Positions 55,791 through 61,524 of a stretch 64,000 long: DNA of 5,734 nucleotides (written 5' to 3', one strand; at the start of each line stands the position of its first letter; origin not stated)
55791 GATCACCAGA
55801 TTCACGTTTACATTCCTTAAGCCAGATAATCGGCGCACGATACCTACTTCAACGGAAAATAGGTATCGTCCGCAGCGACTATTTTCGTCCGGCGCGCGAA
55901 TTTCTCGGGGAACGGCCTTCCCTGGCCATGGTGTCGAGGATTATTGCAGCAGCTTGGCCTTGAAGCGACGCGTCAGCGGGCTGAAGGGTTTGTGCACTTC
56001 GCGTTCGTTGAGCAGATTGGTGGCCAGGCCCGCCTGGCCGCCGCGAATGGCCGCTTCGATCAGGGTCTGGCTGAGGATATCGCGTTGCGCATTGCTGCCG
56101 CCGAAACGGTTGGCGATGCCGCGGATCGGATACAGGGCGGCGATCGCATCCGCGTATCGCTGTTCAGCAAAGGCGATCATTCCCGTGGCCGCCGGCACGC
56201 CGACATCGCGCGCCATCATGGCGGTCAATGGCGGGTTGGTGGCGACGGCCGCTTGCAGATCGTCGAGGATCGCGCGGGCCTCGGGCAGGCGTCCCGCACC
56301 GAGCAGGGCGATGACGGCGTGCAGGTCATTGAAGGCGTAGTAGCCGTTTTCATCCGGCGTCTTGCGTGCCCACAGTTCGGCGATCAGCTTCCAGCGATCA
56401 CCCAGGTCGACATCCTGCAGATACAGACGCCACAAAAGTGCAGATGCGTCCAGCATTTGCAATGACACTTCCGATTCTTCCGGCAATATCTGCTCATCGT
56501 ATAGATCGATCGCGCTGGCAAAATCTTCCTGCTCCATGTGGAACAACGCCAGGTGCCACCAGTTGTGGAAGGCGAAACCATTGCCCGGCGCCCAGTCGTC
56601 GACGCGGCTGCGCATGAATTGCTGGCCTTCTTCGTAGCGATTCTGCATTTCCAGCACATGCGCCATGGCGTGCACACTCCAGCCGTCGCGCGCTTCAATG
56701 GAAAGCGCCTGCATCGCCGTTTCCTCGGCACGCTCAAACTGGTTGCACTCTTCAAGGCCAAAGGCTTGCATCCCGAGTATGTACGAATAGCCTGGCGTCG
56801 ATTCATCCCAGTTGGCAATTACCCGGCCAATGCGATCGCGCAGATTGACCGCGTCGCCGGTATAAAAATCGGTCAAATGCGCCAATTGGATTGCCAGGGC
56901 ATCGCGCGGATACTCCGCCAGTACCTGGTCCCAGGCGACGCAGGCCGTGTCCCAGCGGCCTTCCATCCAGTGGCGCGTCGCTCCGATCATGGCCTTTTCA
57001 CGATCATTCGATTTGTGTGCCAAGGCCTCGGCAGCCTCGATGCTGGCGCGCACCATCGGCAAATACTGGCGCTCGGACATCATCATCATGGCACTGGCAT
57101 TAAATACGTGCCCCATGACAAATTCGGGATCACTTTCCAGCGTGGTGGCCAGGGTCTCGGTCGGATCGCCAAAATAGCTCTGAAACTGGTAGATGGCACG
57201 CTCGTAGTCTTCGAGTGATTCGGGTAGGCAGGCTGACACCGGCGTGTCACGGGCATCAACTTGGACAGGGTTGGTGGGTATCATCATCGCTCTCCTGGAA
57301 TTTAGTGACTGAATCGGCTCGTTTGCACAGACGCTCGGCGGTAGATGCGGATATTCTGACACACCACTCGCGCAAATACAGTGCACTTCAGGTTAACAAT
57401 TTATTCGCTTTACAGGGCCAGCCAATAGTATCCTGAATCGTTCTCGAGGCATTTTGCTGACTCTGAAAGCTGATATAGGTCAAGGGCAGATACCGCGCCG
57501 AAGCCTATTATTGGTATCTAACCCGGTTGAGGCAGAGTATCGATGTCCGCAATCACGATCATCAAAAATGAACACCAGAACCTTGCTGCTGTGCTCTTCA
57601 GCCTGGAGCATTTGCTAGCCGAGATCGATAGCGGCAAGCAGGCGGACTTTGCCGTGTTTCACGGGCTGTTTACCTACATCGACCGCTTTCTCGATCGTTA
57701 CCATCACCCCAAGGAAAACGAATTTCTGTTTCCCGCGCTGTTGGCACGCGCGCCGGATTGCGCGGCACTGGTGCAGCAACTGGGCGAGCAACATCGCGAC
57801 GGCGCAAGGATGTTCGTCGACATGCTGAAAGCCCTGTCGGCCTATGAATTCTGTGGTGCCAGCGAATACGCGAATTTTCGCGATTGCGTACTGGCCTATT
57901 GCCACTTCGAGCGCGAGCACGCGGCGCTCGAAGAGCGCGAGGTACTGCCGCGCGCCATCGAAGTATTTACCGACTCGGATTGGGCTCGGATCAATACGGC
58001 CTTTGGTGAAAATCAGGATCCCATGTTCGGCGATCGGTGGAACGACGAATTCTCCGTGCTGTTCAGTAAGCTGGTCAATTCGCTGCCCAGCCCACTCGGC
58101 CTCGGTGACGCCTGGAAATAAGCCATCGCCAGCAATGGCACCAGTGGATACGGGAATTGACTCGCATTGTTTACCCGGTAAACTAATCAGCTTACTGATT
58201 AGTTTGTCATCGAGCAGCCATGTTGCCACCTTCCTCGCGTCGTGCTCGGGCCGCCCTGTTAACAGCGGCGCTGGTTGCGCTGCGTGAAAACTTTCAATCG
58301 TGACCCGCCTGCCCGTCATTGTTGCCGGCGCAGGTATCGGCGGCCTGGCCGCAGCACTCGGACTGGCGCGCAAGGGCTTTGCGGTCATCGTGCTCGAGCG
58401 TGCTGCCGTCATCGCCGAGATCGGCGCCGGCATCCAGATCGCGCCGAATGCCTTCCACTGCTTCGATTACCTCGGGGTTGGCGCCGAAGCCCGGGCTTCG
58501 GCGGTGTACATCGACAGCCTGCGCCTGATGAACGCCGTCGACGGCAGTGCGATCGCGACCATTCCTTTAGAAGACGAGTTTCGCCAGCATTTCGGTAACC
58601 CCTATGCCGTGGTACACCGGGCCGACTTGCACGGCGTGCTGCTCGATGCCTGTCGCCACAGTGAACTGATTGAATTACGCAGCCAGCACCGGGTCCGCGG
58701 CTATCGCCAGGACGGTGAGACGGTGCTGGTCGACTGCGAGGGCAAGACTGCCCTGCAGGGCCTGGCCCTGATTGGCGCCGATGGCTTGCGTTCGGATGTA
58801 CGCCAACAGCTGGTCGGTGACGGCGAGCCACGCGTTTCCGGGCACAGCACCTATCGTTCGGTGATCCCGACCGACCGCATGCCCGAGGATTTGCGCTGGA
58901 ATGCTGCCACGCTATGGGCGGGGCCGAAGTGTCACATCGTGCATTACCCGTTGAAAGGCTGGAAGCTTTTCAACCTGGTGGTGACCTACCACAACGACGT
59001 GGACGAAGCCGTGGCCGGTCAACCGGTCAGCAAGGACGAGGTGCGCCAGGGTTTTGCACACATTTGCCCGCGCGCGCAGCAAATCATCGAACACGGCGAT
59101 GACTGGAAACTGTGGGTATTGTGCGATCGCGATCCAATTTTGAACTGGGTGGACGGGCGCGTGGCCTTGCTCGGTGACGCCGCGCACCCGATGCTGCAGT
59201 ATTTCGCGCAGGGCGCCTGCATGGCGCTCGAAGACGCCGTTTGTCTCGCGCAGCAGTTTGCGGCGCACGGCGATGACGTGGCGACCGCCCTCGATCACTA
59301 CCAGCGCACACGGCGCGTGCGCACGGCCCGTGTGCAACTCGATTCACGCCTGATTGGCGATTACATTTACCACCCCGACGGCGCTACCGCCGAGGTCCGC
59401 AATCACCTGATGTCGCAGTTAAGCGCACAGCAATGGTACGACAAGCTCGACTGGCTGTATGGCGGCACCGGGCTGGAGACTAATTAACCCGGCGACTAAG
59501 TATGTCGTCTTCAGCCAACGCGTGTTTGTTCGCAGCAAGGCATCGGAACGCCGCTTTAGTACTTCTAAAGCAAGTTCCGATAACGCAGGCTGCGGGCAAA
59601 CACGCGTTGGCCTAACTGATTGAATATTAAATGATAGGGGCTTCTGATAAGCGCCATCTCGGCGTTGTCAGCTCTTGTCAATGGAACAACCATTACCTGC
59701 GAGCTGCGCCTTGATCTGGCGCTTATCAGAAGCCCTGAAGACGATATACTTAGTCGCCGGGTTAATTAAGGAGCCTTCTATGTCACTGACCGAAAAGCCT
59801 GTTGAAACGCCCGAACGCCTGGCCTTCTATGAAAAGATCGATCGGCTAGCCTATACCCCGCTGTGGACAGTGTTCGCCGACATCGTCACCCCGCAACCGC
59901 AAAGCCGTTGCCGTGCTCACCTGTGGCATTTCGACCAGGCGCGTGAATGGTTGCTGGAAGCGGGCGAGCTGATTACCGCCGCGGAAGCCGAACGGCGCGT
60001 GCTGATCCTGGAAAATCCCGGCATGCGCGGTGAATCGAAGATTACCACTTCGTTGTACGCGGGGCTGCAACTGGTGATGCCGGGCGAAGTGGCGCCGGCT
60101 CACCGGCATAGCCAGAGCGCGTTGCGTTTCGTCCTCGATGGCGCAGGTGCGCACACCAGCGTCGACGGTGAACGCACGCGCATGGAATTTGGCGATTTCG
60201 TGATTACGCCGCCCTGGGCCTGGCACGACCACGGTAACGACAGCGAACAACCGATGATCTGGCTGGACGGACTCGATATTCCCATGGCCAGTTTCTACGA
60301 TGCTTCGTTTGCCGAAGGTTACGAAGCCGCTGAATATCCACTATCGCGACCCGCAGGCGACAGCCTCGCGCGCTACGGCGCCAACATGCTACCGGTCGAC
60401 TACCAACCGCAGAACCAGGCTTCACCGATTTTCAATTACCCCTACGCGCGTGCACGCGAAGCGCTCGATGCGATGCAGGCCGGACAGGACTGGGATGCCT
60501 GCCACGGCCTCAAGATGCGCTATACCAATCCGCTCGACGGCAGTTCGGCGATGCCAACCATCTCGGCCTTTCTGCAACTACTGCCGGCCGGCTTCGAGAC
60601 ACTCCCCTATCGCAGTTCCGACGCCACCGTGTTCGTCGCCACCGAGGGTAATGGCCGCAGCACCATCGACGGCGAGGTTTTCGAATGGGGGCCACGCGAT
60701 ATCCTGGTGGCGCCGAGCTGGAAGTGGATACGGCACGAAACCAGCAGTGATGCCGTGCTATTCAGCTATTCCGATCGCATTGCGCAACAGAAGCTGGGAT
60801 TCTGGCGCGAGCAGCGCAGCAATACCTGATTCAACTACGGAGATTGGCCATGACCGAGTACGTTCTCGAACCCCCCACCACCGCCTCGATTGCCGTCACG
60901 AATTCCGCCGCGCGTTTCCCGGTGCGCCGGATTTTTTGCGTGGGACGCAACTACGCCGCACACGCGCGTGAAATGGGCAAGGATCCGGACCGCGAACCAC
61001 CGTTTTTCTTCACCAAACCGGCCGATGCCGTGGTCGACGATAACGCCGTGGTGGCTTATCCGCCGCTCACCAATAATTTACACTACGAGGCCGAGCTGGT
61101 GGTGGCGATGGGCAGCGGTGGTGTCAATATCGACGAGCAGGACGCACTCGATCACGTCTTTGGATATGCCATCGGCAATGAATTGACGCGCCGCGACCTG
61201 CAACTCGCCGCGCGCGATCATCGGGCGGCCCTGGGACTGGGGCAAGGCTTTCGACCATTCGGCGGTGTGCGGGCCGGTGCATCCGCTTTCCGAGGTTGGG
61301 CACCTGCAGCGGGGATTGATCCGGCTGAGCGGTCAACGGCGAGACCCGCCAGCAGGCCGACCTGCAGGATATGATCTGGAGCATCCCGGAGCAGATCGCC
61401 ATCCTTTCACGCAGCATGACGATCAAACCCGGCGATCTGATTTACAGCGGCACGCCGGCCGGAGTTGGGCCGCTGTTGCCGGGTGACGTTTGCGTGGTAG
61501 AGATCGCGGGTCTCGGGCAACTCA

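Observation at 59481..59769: MITE-like structured element inserted exactly at the junction between the 3-hydroxybenzoate 6-hydroxylase and gentisate dioxygenase genes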

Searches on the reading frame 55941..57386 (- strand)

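Call 66: search_protein_families(library=pfam, proteins=[window:55941-57386:-], max_evalue=0.001)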
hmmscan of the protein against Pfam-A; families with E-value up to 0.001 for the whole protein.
window:55941-57386:- (481 aa): 5 families
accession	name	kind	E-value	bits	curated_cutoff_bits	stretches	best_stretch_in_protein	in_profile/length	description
PF14559.12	TPR_19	-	6.8e-07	30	25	0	358-393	32-67/68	Tetratricopeptide repeat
PF13428.12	TPR_14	-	5.1e-06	27.1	23.5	0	137-167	9-39/44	Tetratricopeptide repeat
PF07719.23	TPR_2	-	1.5e-05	25.2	27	0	276-298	4-26/34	Tetratricopeptide repeat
PF13174.12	TPR_6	-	0.00067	20.6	26.3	0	142-160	13-31/33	Tetratricopeptide repeat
PF13424.12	TPR_12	-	0.0007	20.2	30.1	0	276-298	6-28/77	Tetratricopeptide repeat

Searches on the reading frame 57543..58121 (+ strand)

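Call 66: search_protein_families(library=pfam, proteins=[window:57543-58121:+], max_evalue=0.001)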
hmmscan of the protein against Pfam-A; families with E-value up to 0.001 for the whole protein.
window:57543-58121:+ (192 aa): 1 family
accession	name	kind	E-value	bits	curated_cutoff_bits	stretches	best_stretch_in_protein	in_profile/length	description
PF01814.28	Hemerythrin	-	1.2e-15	58.6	25.3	1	3-138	2-127/127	Hemerythrin HHE cation binding domain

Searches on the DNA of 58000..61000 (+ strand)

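Call 6: search_rna_families(source=window, start=58000, end=61000, threshold=evalue, max_evalue=1)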
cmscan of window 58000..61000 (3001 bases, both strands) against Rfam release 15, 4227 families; matches with E-value up to 1: 0.
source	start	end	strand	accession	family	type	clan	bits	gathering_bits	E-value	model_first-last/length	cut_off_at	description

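Call 11: search_dna_similar(query=window:59481-59769:+, collection=plasmids, mode=distant, max_evalue=0.01, max_rows=40)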
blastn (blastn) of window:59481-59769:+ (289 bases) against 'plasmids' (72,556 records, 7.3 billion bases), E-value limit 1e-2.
No match.

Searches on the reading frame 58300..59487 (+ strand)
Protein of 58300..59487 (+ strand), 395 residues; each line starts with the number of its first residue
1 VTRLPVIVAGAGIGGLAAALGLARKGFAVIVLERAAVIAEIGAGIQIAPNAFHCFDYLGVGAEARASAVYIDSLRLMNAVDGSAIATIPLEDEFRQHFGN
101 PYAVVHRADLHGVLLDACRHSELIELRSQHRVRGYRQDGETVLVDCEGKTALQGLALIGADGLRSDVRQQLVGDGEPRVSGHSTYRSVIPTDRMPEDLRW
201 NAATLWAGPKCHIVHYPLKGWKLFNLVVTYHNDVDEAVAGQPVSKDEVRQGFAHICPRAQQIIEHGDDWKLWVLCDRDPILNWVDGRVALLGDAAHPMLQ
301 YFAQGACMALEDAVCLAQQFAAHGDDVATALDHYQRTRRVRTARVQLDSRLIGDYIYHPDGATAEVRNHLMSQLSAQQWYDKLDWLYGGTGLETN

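Call 20: find_homologous_proteins(query=window:58300-59484:+, max_evalue=1e-30)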
Query window:58300-59484:+ (395 aa): 7957 proteins with E <= 1e-30 among 8000 candidates; the best 120 are listed.
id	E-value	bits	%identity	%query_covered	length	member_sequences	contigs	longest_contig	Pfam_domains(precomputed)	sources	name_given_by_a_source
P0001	4.4e-269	910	100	100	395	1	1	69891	PF01494.26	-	-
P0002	3.4e-235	798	88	99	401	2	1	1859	PF01494.26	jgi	-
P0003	6.5e-227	771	85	94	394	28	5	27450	PF01266.31,PF01494.26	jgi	jgi:salicylate hydroxylase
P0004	8.3e-226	767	84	94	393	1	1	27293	PF01494.26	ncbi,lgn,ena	-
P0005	2.4e-224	762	84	94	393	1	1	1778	PF01494.26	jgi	jgi:2-polyprenyl-6-methoxyphenol hydroxylase-like FAD-dependent oxidoreductase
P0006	1.4e-223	760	84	94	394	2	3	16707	PF01494.26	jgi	jgi:salicylate hydroxylase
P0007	2.4e-223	759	83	99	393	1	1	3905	PF01494.26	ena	-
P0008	7.2e-223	758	83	94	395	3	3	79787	PF01494.26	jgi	jgi:salicylate hydroxylase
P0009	7.8e-221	751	82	100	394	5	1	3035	PF01494.26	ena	-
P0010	1.3e-219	747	81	100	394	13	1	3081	PF01494.26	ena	-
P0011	5.6e-218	742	81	100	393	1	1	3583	PF01266.31,PF01494.26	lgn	-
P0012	1.2e-217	740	80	99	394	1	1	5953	PF01266.31,PF05834.19,PF01494.26,PF12831.14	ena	-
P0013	3.8e-217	739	80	99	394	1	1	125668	PF01266.31,PF01593.31,PF07992.21,PF05834.19,PF01494.26,PF12831.14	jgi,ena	jgi:salicylate hydroxylase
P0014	8.4e-217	738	82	94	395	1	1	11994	PF01494.26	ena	-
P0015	1.1e-216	737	80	100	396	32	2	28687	PF01494.26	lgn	-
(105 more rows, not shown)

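Call 21: find_encoding_contigs(protein=P0002, flank=3000, max_places=3)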
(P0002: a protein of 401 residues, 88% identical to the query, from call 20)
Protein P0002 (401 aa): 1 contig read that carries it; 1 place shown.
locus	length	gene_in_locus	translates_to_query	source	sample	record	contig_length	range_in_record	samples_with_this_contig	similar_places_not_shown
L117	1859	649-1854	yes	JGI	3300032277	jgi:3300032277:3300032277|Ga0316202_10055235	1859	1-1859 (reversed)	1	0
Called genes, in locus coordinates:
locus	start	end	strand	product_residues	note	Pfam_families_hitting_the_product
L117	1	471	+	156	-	?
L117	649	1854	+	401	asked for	PF01494:FAD_binding_3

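Call 22: find_encoding_contigs(protein=P0003, flank=3000, max_places=3)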
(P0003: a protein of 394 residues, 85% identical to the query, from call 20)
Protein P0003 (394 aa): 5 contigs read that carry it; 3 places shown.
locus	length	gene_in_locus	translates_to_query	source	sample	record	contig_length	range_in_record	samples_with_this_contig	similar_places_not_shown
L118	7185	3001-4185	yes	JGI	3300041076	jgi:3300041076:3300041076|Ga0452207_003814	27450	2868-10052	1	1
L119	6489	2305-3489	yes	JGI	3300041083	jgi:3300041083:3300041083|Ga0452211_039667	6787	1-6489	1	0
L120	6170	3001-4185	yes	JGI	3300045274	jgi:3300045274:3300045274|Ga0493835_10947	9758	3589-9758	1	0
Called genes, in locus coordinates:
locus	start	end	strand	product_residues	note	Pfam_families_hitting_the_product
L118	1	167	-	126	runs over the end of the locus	PF02627:CMD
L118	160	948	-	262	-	PF00561:Abhydrolase_1, PF12697:Abhydrolase_6, PF12146:Hydrolase_4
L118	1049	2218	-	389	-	PF01494:FAD_binding_3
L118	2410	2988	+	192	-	PF01814:Hemerythrin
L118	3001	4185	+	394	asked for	PF01266:DAO (faint), PF01494:FAD_binding_3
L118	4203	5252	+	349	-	PF07883:Cupin_2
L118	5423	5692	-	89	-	PF01037:AsnC_trans_reg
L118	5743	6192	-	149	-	PF13279:4HBT_2 (weak), PF03061:4HBT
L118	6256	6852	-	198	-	PF06295:ZapG-like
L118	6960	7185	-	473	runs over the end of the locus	PF00370:FGGY_N, PF02782:FGGY_C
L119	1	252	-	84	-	?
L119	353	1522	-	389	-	PF01494:FAD_binding_3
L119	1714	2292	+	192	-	PF01814:Hemerythrin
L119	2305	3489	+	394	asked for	PF01266:DAO (faint), PF01494:FAD_binding_3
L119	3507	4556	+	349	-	PF07883:Cupin_2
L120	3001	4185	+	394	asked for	PF01266:DAO (faint), PF01494:FAD_binding_3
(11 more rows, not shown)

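Call 23: find_encoding_contigs(protein=P0004, flank=3000, max_places=3)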
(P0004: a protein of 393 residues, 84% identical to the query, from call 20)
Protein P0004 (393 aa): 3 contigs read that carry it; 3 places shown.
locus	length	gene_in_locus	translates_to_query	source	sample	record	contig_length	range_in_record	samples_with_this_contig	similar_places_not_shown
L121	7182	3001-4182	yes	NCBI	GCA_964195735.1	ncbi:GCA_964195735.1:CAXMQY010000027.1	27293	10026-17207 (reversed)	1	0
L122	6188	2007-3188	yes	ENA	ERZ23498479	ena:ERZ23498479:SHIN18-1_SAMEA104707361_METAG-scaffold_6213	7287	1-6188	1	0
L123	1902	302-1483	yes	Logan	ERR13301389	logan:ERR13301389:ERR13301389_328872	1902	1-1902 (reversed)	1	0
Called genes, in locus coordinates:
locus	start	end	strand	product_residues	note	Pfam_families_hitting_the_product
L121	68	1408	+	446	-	PF09752:ABHD18 (faint)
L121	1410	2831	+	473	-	PF01553:Acyltransferase, PF19277:GPAT_C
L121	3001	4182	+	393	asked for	PF01494:FAD_binding_3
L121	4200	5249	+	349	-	PF07883:Cupin_2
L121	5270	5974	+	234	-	PF01557:FAA_hydrolase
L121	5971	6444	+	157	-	PF22381:Staph_reg_Sar_Rot (weak), PF01047:MarR, PF12802:MarR_2 (weak), PF13463:HTH_27 (weak)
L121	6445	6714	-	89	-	PF01037:AsnC_trans_reg, PF22482:AsnC_trans_reg_3 (weak)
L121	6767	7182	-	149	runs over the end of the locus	PF13279:4HBT_2, PF03061:4HBT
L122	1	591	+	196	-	?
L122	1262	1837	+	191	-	PF19277:GPAT_C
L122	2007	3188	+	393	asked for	PF01494:FAD_binding_3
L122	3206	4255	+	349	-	PF07883:Cupin_2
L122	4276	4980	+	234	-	PF01557:FAA_hydrolase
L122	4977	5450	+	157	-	PF22381:Staph_reg_Sar_Rot (weak), PF01047:MarR, PF12802:MarR_2 (weak), PF13463:HTH_27 (weak)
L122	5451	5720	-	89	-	PF01037:AsnC_trans_reg, PF22482:AsnC_trans_reg_3 (weak)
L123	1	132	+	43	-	?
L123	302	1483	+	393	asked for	PF01494:FAD_binding_3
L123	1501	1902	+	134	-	?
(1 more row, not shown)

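Call 66: search_protein_families(library=pfam, proteins=[window:58300-59487:+], max_evalue=0.001)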
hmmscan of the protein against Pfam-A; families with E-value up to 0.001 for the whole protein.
window:58300-59487:+ (395 aa): 4 families
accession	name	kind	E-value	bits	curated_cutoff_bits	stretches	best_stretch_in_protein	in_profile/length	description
PF01494.25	FAD_binding_3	-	3.6e-25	89.4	22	1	4-345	2-345/349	FAD binding domain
PF13450.12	NAD_binding_8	-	7.9e-05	23.3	21.9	1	8-38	1-31/68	NAD(P)-binding Rossmann-like domain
PF01266.30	DAO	-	0.0002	21.4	27.9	0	6-39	2-35/353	FAD dependent oxidoreductase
PF05834.18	Lycopene_cycl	-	0.00059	19.5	23.4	0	6-168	2-146/380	Lycopene cyclase protein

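Call 77: search_protein_families(library=ncbifam, proteins=[window:58300-59487:+], max_evalue=1e-10)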
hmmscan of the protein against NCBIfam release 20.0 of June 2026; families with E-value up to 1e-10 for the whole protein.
window:58300-59487:+ (395 aa): 33 families (the best 25 are shown)
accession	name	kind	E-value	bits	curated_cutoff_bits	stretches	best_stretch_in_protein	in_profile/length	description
NF006021.0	PRK08163.1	equivalog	6.6e-170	565.4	459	1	4-390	6-390/398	3-hydroxybenzoate 6-monooxygenase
NF005062.0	PRK06475.1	equivalog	6.5e-70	236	524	1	1-388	1-392/401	FAD-binding protein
NF005720.0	PRK07538.1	subfamily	7.4e-54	183.2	400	1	5-352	4-364/418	hypothetical protein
NF033623.1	urate_HpxO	equivalog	2.5e-52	178.1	500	1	6-363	2-353/381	FAD-dependent urate hydroxylase HpxO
NF005313.0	PRK06847.1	subfamily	1.7e-50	172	372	1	6-361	7-356/375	hypothetical protein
NF005243.0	PRK06753.1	equivalog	7.6e-46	156.7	365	1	6-379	3-361/374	hypothetical protein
TIGR03219.1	salicylate_mono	equivalog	5.5e-33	114.2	446.35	1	6-387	3-399/414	salicylate 1-monooxygenase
NF005566.0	PRK07236.1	subfamily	2.6e-32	112.2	333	1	3-220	6-212/386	hypothetical protein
NF005761.0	PRK07588.1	equivalog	5e-24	85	454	1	6-378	3-371/392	FAD-binding domain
NF004829.0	PRK06183.1-3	subfamily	9.7e-24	84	390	2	3-171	8-181/520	bifunctional 3-(3-hydroxy-phenyl)propionate/3-hydroxycinnamic acid hydroxylase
NF006002.0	PRK08132.1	subfamily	4.2e-23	81.5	416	1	3-171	25-193/552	FAD-dependent oxidoreductase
TIGR01988.1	Ubi-OHases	subfamily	1.7e-19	69.9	224.65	1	6-345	2-342/387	ubiquinone biosynthesis hydroxylase, UbiH/UbiF/VisC/COQ6 family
NF005691.0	PRK07494.1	equivalog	6.7e-19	67.7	459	1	4-170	9-173/404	UbiH/UbiF family hydroxylase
NF004523.0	PRK05868.1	equivalog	2.1e-18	66.3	536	1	6-189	4-184/372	FAD-binding protein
NF004831.0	PRK06183.1-5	equivalog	5.4e-18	64.7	546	1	3-372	8-369/568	bifunctional 3-(3-hydroxy-phenyl)propionate/3-hydroxycinnamic acid hydroxylase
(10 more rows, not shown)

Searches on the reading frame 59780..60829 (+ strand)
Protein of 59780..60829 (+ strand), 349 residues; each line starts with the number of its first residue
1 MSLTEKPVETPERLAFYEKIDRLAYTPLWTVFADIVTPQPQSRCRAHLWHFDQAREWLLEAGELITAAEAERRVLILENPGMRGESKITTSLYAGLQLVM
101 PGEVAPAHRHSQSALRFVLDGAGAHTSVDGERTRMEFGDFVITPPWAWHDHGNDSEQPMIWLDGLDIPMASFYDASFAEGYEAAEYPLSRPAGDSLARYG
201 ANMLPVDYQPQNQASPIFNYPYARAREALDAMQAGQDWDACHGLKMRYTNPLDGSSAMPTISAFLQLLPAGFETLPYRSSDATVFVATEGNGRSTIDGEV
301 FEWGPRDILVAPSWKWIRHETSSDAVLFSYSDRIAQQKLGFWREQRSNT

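Call 10: find_encoding_contigs(protein=window:59780-60829:+, flank=6000, max_places=10)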
Protein window:59780-60829:+ (349 aa): no gene with exactly this product is on record in the collection.

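Call 66: search_protein_families(library=pfam, proteins=[window:59780-60829:+], max_evalue=0.001)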
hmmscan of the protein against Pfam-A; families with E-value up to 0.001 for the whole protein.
window:59780-60829:+ (349 aa): 3 families
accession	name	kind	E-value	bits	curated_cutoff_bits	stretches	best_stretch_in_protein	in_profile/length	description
PF07883.17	Cupin_2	-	2e-27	95.1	27.2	2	96-163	2-68/70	Cupin domain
PF02311.25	AraC_binding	-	9.7e-06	25.8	21.1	0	103-158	14-68/135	AraC-like ligand binding domain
PF12973.13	Cupin_7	-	0.00014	22.1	27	1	100-157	41-94/105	ChrR Cupin-like domain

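Call 77: search_protein_families(library=ncbifam, proteins=[window:59780-60829:+], max_evalue=1e-10)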
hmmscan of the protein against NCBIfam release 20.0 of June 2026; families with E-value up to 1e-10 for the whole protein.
window:59780-60829:+ (349 aa): 2 families
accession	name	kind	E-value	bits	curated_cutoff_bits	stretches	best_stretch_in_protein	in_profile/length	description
TIGR02272.1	gentisate_1_2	equivalog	1.9e-167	556.4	442.1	1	12-346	2-336/336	gentisate 1,2-dioxygenase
NF049978.1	AminoSalDhMabB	equivalog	2e-73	247.8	650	1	17-346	5-335/351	5-aminosalicylate 1,2-dioxygenase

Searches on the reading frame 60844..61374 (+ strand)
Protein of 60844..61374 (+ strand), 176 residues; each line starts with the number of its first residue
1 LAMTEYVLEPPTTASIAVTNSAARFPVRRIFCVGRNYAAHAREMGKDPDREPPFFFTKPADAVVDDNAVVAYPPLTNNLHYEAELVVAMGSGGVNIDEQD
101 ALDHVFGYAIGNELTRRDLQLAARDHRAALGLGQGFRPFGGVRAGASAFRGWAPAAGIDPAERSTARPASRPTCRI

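Call 66: search_protein_families(library=pfam, proteins=[window:60844-61374:+], max_evalue=0.001)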
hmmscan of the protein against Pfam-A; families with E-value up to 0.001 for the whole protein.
window:60844-61374:+ (176 aa): 1 family
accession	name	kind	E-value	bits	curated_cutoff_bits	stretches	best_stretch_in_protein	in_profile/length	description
PF01557.24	FAA_hydrolase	-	1.1e-27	97.6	23.9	1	30-151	2-131/214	Fumarylacetoacetate (FAA) hydrolase C-terminal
